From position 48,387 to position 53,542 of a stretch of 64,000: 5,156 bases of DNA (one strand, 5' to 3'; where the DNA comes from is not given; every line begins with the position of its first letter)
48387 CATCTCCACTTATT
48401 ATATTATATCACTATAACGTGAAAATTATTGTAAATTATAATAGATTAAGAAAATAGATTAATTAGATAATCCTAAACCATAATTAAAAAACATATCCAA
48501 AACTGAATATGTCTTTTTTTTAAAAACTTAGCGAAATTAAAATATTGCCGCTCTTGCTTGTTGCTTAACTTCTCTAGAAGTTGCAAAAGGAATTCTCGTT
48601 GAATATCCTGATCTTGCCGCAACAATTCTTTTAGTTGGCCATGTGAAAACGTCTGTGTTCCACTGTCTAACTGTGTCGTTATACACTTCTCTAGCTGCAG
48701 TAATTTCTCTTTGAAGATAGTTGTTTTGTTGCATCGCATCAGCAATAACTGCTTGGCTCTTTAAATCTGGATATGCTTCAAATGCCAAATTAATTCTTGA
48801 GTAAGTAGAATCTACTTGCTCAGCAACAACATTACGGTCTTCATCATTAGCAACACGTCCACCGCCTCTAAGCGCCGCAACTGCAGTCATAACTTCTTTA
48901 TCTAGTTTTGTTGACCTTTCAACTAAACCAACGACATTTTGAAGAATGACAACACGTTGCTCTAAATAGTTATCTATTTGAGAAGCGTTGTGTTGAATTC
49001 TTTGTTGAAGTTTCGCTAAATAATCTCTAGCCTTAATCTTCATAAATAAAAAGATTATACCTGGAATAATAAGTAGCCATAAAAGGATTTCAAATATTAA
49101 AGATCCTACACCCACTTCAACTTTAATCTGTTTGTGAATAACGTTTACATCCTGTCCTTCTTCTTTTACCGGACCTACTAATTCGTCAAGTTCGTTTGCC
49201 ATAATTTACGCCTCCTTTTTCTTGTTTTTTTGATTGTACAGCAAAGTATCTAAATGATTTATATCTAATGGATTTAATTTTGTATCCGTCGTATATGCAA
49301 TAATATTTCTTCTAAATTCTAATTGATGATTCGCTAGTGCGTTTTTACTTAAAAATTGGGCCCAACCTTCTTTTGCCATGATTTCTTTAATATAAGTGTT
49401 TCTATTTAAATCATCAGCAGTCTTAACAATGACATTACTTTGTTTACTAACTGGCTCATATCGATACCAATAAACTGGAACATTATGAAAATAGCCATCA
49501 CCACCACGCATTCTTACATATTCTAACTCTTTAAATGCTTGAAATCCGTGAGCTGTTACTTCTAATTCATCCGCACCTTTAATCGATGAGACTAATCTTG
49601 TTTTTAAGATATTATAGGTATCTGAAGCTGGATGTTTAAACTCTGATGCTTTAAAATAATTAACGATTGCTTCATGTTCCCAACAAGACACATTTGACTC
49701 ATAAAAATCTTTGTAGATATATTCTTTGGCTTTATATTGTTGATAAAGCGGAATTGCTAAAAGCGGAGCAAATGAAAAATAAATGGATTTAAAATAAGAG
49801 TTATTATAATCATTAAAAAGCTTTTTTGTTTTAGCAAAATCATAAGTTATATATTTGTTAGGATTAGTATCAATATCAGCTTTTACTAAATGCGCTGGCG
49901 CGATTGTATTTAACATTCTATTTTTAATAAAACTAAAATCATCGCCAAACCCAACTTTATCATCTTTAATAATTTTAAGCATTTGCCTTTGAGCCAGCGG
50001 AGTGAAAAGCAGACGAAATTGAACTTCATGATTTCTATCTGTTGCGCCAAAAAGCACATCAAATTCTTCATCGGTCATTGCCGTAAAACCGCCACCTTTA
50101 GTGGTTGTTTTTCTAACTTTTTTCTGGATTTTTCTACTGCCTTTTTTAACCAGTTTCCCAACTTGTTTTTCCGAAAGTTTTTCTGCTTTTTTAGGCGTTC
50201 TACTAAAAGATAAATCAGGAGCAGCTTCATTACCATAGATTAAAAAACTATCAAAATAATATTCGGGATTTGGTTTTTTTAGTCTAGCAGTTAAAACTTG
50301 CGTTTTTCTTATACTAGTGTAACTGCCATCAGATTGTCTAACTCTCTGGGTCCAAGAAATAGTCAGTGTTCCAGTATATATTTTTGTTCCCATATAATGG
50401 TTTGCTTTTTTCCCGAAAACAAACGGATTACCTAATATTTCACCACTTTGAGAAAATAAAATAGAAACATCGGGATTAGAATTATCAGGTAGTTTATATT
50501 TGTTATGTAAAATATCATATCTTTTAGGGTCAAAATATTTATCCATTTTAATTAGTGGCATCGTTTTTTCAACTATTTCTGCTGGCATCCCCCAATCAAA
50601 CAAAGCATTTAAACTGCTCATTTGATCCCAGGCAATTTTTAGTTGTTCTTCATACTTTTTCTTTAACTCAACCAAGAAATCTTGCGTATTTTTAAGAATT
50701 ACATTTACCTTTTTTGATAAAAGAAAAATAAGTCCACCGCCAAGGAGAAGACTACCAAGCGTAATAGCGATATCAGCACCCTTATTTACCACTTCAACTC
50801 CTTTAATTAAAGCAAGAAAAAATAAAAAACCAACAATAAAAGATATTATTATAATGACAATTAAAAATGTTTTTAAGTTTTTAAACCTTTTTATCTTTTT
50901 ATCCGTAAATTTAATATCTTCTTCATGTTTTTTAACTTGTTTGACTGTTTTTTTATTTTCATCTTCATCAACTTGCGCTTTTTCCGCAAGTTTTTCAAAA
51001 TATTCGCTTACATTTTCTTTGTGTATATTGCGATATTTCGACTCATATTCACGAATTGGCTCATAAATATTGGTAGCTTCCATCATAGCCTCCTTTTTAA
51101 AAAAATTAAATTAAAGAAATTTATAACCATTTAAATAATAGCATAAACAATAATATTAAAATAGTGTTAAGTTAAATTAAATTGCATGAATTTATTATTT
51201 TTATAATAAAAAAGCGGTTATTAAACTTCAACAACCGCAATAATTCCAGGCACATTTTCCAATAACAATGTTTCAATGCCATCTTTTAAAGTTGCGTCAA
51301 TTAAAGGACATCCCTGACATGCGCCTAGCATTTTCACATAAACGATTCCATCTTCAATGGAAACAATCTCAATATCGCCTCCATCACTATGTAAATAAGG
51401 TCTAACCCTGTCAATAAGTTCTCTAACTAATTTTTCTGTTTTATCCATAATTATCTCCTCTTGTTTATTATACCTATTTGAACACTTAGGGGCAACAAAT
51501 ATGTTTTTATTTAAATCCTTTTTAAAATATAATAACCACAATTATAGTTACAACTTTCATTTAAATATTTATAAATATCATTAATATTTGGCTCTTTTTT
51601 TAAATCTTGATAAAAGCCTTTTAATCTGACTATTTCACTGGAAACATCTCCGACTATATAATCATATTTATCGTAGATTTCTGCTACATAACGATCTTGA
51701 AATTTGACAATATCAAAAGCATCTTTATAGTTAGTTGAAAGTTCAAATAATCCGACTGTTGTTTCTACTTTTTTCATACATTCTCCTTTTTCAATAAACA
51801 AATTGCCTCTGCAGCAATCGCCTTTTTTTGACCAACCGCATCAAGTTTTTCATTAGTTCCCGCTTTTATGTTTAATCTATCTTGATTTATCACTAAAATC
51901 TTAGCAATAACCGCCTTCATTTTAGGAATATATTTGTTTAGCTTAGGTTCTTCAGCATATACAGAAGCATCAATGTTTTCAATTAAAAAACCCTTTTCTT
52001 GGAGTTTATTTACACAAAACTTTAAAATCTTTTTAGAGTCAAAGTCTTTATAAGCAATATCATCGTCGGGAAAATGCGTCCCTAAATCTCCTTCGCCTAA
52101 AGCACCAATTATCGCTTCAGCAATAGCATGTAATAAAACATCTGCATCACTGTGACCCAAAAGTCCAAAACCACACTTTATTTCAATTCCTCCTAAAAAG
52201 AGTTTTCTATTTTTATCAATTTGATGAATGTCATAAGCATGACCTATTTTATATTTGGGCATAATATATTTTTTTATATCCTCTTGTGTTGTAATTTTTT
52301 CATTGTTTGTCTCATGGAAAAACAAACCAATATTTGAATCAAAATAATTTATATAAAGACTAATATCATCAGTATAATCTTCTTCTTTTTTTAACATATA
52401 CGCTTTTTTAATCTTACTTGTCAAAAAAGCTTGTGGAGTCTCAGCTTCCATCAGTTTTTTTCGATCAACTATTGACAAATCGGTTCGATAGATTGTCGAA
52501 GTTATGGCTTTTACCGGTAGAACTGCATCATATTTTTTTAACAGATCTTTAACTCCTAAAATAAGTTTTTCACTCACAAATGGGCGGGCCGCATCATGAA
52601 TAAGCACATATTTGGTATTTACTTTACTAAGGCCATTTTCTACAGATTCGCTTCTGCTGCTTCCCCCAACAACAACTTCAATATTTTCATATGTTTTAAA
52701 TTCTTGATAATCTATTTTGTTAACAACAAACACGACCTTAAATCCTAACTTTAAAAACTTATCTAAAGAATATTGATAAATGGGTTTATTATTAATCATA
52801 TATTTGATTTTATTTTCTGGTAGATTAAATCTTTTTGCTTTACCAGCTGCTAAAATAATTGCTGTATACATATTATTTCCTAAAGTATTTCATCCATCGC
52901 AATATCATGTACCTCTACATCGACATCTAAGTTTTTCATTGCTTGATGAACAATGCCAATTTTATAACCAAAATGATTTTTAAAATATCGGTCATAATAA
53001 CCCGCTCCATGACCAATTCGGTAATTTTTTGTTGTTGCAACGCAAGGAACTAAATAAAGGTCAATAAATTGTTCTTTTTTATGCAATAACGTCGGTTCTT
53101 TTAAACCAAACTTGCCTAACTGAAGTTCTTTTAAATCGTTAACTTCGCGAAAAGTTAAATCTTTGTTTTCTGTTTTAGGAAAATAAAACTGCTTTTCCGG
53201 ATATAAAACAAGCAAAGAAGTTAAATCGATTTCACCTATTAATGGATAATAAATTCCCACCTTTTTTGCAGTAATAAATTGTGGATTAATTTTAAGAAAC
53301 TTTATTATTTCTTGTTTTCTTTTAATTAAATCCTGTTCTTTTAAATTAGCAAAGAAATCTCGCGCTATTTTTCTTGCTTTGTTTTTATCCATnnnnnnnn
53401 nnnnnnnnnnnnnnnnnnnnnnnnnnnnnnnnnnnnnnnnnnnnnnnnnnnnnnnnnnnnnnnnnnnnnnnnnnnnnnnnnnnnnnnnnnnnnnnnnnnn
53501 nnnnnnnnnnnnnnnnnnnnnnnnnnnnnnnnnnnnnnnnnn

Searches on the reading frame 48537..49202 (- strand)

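Call 32: search_protein_families(library=pfam, proteins=[window:48537-49202:-], max_evalue=0.001)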
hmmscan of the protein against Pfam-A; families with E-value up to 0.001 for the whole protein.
window:48537-49202:- (221 aa): 1 family
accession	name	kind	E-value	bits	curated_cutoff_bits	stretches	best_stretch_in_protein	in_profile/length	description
PF04011.17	LemA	-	2e-22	80.1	26.2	1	73-212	2-141/149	LemA family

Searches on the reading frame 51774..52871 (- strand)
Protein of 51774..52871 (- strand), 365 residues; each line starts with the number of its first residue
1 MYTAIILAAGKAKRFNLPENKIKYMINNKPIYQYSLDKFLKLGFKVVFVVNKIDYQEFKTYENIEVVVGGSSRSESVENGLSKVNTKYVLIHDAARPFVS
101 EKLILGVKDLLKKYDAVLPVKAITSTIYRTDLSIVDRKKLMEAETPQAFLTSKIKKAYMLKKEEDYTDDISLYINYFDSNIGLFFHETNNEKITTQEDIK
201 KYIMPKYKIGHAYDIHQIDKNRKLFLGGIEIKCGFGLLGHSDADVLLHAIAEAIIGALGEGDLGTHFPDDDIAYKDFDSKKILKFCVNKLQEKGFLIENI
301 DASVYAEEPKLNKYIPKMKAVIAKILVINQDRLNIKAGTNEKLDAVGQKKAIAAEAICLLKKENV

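Call 32: search_protein_families(library=pfam, proteins=[window:51774-52871:-], max_evalue=0.001)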
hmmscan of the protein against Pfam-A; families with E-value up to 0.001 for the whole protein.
window:51774-52871:- (365 aa): 3 families
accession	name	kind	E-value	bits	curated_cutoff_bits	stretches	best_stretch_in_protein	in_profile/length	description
PF02542.21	YgbB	-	2.2e-57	194.2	26.7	1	208-360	2-154/155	YgbB family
PF01128.25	IspD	-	2.1e-33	116.4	27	1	4-199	3-212/221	2-C-methyl-D-erythritol 4-phosphate cytidylyltransferase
PF12804.13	NTP_transf_3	-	1.8e-09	38.4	27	1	4-121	1-123/160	MobA-like NTP transferase domain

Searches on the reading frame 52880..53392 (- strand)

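Call 32: search_protein_families(library=pfam, proteins=[window:52880-53392:-], max_evalue=0.001)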
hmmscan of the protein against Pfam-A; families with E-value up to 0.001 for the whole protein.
window:52880-53392:- (170 aa): 1 family
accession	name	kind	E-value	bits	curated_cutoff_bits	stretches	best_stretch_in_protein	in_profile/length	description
PF01812.26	5-FTHF_cyc-lig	-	4.5e-26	92.3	27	1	3-170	1-184/186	5-formyltetrahydrofolate cyclo-ligase family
